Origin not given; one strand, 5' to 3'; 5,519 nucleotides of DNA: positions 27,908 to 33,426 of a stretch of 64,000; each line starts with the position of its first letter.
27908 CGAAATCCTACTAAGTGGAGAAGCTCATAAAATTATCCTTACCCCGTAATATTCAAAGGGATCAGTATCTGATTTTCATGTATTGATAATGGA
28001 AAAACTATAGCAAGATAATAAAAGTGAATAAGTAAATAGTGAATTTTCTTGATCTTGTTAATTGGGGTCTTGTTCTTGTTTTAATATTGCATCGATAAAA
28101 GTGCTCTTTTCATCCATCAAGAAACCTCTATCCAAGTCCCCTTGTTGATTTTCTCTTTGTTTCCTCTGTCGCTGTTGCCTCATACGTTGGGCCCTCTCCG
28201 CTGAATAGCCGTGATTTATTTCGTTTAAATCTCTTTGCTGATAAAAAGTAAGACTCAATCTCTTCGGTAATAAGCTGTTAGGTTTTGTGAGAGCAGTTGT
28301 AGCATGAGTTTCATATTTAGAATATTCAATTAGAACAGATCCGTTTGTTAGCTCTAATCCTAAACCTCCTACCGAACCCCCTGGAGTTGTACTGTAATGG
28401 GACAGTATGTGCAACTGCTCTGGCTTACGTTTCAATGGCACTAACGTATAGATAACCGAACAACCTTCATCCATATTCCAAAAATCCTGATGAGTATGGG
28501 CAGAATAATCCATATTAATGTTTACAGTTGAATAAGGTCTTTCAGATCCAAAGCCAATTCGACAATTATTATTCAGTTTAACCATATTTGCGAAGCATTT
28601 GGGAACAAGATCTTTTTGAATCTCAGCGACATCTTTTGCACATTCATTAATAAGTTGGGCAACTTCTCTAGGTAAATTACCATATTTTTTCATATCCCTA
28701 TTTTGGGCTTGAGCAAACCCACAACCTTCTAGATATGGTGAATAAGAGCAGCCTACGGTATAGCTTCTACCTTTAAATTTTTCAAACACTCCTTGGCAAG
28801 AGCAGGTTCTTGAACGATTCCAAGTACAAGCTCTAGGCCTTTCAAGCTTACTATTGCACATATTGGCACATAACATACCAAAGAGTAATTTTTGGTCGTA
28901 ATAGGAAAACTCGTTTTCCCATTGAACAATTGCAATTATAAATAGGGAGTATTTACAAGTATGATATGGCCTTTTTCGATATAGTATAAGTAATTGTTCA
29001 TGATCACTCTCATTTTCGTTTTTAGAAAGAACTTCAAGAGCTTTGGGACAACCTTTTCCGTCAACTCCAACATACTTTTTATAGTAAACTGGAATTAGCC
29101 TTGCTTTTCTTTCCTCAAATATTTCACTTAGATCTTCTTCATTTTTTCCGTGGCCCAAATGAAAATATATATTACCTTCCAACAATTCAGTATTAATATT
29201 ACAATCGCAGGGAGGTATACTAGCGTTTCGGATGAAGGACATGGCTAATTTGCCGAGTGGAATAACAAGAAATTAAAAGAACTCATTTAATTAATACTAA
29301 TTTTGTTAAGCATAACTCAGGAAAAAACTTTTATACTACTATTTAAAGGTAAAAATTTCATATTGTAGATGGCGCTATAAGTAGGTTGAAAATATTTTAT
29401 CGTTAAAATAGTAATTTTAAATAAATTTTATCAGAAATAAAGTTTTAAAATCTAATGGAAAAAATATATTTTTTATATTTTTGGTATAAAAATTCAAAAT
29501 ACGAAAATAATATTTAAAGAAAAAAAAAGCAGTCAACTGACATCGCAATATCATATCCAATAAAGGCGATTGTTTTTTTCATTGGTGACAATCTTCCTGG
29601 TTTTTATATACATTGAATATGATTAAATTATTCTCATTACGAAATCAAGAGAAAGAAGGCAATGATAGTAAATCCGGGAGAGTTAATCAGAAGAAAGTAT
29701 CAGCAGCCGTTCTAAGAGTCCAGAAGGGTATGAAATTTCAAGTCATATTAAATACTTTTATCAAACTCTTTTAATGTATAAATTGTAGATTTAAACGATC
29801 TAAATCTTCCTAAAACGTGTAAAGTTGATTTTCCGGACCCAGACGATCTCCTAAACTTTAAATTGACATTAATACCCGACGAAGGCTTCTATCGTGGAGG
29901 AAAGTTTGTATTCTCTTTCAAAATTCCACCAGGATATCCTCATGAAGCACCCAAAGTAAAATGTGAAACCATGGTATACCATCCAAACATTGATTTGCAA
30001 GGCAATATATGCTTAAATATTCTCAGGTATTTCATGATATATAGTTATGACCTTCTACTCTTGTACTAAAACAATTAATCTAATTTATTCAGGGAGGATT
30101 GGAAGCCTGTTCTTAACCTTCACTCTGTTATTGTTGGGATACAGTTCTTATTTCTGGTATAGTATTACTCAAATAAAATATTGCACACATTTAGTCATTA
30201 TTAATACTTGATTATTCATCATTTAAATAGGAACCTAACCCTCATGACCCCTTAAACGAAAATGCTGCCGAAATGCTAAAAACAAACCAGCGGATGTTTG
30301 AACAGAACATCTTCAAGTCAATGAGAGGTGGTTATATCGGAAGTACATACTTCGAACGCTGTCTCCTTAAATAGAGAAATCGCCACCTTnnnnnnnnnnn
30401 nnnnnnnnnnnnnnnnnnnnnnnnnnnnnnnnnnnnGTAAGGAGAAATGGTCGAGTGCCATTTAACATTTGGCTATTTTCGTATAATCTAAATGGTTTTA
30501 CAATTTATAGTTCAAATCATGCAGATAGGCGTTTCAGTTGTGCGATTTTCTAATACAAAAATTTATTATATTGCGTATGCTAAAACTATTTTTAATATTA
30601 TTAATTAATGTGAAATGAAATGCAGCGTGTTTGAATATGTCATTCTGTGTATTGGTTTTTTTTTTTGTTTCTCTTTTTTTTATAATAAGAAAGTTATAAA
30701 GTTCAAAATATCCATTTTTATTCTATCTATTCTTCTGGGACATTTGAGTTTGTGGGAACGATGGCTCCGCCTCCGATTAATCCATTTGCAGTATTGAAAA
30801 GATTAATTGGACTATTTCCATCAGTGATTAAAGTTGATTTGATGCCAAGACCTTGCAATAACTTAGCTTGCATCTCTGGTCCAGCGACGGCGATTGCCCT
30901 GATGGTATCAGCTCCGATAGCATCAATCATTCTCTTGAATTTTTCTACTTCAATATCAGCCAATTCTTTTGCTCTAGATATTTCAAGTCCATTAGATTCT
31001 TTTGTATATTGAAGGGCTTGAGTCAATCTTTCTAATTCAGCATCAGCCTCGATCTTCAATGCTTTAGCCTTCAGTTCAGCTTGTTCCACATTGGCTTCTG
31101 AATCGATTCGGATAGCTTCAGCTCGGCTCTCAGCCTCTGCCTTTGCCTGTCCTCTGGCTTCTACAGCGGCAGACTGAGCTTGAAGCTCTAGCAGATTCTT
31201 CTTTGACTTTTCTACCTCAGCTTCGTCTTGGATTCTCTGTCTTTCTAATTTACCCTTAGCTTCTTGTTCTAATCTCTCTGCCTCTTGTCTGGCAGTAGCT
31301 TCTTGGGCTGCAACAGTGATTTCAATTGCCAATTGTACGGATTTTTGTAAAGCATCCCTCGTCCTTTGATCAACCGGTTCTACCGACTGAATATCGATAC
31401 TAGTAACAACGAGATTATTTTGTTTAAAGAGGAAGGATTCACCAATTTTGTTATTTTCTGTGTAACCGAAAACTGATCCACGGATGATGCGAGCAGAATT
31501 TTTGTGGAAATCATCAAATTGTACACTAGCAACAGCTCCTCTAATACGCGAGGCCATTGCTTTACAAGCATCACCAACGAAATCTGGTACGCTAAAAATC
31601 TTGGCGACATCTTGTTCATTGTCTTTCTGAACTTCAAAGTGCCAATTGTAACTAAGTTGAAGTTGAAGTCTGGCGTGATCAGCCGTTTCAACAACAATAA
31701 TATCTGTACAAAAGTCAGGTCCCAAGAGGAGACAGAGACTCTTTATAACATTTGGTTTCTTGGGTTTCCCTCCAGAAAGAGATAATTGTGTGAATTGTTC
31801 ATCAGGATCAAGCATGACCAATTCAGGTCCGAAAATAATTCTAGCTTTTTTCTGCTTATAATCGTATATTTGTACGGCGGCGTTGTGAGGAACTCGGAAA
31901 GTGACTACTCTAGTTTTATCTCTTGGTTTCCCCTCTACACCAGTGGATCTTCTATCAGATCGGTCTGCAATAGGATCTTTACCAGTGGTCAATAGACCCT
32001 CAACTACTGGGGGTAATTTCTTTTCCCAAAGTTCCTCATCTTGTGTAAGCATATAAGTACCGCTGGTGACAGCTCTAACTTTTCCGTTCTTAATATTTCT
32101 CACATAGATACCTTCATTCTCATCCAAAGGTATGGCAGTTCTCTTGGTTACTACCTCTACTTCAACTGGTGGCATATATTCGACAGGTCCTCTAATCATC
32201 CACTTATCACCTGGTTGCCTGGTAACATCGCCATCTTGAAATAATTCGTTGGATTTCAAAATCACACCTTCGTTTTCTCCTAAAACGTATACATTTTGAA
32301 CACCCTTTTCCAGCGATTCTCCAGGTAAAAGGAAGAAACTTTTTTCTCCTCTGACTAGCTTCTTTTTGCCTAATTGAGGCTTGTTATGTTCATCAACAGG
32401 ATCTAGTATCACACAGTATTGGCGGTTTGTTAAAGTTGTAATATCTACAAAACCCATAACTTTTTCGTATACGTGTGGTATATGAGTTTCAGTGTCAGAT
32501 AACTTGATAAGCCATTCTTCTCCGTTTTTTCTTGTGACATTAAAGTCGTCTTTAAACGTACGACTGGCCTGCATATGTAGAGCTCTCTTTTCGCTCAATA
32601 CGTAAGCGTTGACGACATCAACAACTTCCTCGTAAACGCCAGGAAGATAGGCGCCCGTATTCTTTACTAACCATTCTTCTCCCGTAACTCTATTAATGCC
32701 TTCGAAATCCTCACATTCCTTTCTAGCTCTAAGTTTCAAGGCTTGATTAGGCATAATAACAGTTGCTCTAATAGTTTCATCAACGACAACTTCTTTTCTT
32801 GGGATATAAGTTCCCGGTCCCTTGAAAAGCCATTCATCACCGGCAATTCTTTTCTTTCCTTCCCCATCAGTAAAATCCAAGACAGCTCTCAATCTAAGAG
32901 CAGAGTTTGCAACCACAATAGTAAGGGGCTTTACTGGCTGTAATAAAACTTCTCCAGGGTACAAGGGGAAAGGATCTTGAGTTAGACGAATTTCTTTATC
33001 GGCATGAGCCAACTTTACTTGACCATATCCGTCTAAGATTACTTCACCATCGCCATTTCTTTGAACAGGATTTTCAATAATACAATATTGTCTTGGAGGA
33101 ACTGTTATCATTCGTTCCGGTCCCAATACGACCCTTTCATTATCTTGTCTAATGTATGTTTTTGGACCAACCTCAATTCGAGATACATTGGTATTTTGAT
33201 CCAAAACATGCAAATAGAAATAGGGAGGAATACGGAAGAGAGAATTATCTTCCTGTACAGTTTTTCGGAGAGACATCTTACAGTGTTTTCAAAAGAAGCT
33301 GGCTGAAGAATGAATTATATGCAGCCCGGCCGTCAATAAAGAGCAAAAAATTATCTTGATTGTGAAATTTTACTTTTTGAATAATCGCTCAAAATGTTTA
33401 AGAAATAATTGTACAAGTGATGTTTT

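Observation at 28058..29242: Intronless, minimal (394 aa) TET 5-methylcytosine dioxygenase with all catalytic residues intact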

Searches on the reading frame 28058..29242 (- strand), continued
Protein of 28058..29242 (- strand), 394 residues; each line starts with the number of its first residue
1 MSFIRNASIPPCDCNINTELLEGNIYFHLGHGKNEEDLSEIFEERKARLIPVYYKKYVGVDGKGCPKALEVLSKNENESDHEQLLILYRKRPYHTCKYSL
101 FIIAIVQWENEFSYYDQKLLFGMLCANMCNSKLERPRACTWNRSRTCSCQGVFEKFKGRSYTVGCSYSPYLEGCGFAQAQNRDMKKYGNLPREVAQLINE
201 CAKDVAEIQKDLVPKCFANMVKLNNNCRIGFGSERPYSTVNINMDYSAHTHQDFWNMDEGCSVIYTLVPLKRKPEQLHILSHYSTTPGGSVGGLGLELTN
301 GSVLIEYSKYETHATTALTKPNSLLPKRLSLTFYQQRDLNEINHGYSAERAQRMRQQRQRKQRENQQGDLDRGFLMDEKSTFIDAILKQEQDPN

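Call 52: fold_search(model_id=the predicted structure, library=pdb)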
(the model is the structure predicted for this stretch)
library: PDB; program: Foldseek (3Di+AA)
matches with E <= 10: 1104; with E <= 0.001: 128
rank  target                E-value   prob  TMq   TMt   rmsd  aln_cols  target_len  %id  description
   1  5d9y_A                1.5e-32  1.00  0.76  0.73   4.5       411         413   29  Crystal structure of TET2-5fC complex (released 2015-11-04)
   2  7ne6_A                3.2e-32  1.00  0.77  0.72   5.2       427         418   28  Human TET2 in complex with unfavourable DNA substrate. (released 2022-03-02)
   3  9hxv_A                4.1e-32  1.00  0.76  0.74   4.5       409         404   29  Crystal structure of TET2-DNA in complex with IOX1 (released 2025-04-09)
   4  7ne3_A                4.3e-32  1.00  0.76  0.72   4.5       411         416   29  Human TET2 in complex with favourable DNA substrate. (released 2022-03-02)
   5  4nm6_A                2.2e-31  1.00  0.74  0.72   3.0       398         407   29  Crystal structure of TET2-DNA complex (released 2013-12-18)
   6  7cy6_A                3.0e-08  1.00  0.41  0.20   5.8       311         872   10  Crystal Structure of CMD1 in complex with 5mC-DNA (released 2020-12-30)
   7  7cy8_A                4.7e-08  1.00  0.40  0.20   6.0       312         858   10  Crystal Structure of CMD1 in complex with 5mC-DNA and vitamin C (released 2020-12-30)
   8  7cy5                  5.0e-08  1.00  0.37  0.19   8.1       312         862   10  Crystal Structure of CMD1 in complex with vitamin C (released 2020-12-30)
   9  7cy7_A                6.8e-08  1.00  0.40  0.20   5.5       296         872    9  Crystal Structure of CMD1 in complex with DNA (released 2020-12-30)
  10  8jkk_A                1.1e-07  1.00  0.36  0.37  13.1       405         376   11  Crystal Structure of the dioxygenase CcTet from Coprinopsis cinerea bound to 12bp 5-methylcytosine (5mC) containing du (released 2024-03-06)
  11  7cy4                  1.6e-07  1.00  0.36  0.18   8.1       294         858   10  Crystal Structure of CMD1 in apo form (released 2020-12-30)
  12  7w5p_G                1.7e-07  1.00  0.36  0.37  10.0       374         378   10  Crystal Structure of the dioxygenase CcTet from Coprinopsis cinereain bound to 12bp N6-methyldeoxyadenine (6mA) contai (released 2022-03-30)
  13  8jkk_G                1.9e-07  1.00  0.40  0.42  10.5       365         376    9  Crystal Structure of the dioxygenase CcTet from Coprinopsis cinerea bound to 12bp 5-methylcytosine (5mC) containing du (released 2024-03-06)
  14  7wcv                  2.7e-07  1.00  0.29  0.27   9.8       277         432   16  Co-crystal structure of FTO bound to 6e (released 2022-07-06)
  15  5dab                  3.6e-07  1.00  0.30  0.27   9.4       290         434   14  Crystal structure of FTO-IN115 (released 2016-08-24)
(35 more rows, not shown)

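Call 59: find_homologous_proteins(query=window:28202-29242:-, max_evalue=0.001)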
Query window:28202-29242:- (347 aa): 1 proteins with E <= 0.001 among 648 candidates.
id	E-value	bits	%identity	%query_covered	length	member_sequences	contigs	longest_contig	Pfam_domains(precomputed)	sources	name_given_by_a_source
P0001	2.4e-241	818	100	100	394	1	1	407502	PF12851.14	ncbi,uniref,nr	ncbi:unnamed protein product [Dimorphilus gyrociliatus]|uniref:Methylcytosine dioxygenase TET n=1 Ta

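Call 60: list_cluster_members(proteins=[P0128, P0116, P0136, P0107, P0108, P0099, P0102, P0041, P0149, P0056])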
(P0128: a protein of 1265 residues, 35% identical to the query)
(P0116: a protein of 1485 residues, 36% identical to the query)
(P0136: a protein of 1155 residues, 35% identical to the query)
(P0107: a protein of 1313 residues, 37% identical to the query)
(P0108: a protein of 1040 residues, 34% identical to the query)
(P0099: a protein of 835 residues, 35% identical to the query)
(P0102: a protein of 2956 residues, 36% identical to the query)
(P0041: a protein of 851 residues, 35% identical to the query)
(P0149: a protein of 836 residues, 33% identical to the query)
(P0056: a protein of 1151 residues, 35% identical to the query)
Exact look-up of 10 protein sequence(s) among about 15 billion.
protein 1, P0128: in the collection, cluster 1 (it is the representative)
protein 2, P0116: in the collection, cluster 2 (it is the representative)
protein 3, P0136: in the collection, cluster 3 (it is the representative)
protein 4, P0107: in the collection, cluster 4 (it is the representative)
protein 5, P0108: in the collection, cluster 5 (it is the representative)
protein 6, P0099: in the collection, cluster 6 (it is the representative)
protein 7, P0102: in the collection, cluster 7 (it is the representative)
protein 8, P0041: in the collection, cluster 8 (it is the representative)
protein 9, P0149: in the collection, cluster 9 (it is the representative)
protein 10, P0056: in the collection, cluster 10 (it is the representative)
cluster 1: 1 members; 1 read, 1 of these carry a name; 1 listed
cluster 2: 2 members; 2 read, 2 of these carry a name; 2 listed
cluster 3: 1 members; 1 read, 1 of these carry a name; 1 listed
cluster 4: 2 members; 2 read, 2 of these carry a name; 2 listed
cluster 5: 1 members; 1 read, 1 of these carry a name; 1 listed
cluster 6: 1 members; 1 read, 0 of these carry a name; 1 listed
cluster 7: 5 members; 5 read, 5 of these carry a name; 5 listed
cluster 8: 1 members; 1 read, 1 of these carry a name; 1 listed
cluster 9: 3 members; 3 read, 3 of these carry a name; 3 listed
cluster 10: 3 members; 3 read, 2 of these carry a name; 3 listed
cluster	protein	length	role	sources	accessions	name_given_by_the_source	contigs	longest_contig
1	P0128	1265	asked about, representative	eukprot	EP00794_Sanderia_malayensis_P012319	gene12319-13590_t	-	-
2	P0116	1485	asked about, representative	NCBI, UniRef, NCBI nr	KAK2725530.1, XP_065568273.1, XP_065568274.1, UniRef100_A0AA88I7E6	methylcytosine dioxygenase TET-like isoform X2 [Artemia franciscana] | Methylcytosine dioxygenase TET n=2 Tax=Artemia franciscana TaxID=6661 ... | hypothetical protein QYM36_000133 [Artemia franciscana]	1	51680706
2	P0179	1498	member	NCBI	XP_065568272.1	methylcytosine dioxygenase TET-like isoform X1 [Artemia franciscana]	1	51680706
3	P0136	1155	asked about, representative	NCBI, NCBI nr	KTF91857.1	hypothetical protein cypCar_00021427 [Cyprinus carpio]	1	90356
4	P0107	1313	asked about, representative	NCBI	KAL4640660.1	methylcytosine dioxygenase TET3-like isoform X1 [Arapaima gigas]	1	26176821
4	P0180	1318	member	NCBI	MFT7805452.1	methylcytosine dioxygenase TET3-like isoform X1 [Arapaima gigas]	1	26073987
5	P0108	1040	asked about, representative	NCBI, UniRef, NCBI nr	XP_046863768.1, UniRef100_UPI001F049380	DNA N6-methyl adenine demethylase-like isoform X3 [Xenia sp. Carnegie-2017] | DNA N6-methyl adenine demethylase-like isoform X3 n=1 Tax=Xenia sp. Carnegie-2017 ...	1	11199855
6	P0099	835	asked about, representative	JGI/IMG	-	-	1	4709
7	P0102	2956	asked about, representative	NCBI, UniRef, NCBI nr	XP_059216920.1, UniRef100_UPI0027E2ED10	methylcytosine dioxygenase TET isoform X2 [Stomoxys calcitrans] | methylcytosine dioxygenase TET isoform X2 n=1 Tax=Stomoxys calcitrans TaxID=35570 ...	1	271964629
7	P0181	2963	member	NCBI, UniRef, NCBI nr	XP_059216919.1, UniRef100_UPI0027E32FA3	methylcytosine dioxygenase TET isoform X1 [Stomoxys calcitrans] | methylcytosine dioxygenase TET isoform X1 n=1 Tax=Stomoxys calcitrans TaxID=35570 ...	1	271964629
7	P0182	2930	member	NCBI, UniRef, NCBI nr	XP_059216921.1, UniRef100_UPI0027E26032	methylcytosine dioxygenase TET isoform X3 [Stomoxys calcitrans] | methylcytosine dioxygenase TET isoform X3 n=1 Tax=Stomoxys calcitrans TaxID=35570 ...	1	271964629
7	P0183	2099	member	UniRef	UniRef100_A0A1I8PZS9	Methylcytosine dioxygenase TET n=1 Tax=Stomoxys calcitrans TaxID=35570 ...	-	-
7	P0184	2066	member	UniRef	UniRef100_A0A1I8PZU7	Methylcytosine dioxygenase TET n=1 Tax=Stomoxys calcitrans TaxID=35570 ...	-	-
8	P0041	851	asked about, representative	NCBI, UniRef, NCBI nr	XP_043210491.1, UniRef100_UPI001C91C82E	DNA N6-methyl adenine demethylase-like [Amphibalanus amphitrite] | DNA N6-methyl adenine demethylase-like n=1 Tax=Amphibalanus amphitrite TaxID=1232801 ...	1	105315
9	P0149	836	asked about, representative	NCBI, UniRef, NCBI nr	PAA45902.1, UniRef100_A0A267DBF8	hypothetical protein BOX15_Mlig025520g3 [Macrostomum lignano] | Methylcytosine dioxygenase TET n=1 Tax=Macrostomum lignano TaxID=282301 ...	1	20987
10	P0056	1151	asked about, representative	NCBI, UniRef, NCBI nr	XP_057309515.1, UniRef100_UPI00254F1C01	uncharacterized protein LOC130647610 isoform X2 [Hydractinia symbiolongicarpus] | uncharacterized protein LOC130647610 isoform X2 n=1 Tax=Hydractinia symbiolongicarpus ...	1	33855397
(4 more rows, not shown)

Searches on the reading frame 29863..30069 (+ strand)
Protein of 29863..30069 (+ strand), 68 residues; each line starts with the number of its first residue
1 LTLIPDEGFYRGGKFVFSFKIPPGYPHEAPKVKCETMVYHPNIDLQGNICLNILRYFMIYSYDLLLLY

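Call 18: search_protein_families(library=pfam, proteins=[window:29863-30069:+], max_evalue=0.001)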
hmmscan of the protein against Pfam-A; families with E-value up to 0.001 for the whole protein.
window:29863-30069:+ (68 aa): 1 family
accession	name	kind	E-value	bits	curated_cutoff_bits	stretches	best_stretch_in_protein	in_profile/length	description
PF00179.31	UQ_con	-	1.8e-19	70.2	27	1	4-55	36-87/140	Ubiquitin-conjugating enzyme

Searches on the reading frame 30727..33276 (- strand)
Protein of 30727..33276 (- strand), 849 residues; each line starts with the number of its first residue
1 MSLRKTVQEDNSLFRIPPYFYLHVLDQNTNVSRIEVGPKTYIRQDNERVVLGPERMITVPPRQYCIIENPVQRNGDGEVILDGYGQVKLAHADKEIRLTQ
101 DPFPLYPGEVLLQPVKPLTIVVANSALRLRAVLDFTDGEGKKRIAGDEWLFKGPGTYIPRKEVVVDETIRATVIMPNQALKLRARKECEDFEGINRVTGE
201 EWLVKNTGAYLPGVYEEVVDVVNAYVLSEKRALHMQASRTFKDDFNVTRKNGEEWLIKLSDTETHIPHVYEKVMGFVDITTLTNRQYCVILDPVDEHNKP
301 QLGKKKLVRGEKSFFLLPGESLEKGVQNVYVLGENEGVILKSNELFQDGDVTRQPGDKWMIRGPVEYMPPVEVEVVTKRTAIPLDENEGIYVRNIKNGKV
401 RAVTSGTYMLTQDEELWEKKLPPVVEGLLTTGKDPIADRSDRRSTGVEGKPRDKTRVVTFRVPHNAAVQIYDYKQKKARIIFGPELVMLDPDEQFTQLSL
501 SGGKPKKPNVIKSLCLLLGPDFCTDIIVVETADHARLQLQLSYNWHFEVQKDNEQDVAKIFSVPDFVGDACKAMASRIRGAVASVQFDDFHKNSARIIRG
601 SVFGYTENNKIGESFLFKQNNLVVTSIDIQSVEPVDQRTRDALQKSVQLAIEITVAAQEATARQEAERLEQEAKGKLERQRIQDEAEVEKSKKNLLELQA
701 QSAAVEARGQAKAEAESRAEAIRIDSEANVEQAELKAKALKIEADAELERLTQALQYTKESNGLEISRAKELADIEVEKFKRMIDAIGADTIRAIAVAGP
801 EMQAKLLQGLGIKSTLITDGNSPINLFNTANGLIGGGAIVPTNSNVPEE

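Call 18: search_protein_families(library=pfam, proteins=[window:30727-33276:-], max_evalue=0.001)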
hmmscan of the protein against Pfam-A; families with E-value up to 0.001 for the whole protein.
window:30727-33276:- (849 aa): 5 families
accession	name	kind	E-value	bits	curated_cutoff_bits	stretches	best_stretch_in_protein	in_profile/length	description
PF01505.23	Vault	-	1.6e-67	223.7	27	4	120-160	2-42/42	Major Vault Protein repeat domain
PF11978.13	MVP_shoulder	-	1.8e-54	183.2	25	1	519-636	1-118/118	Shoulder domain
PF17794.6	Vault_2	-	1.6e-38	131.4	23.6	2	56-112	1-57/60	Major Vault Protein repeat domain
PF17795.6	Vault_3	-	5.7e-38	129.3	28.8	1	457-518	1-62/62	Major Vault Protein Repeat domain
PF17796.6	Vault_4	-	5e-21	75.1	22.9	1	381-439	1-61/63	Major Vault Protein repeat domain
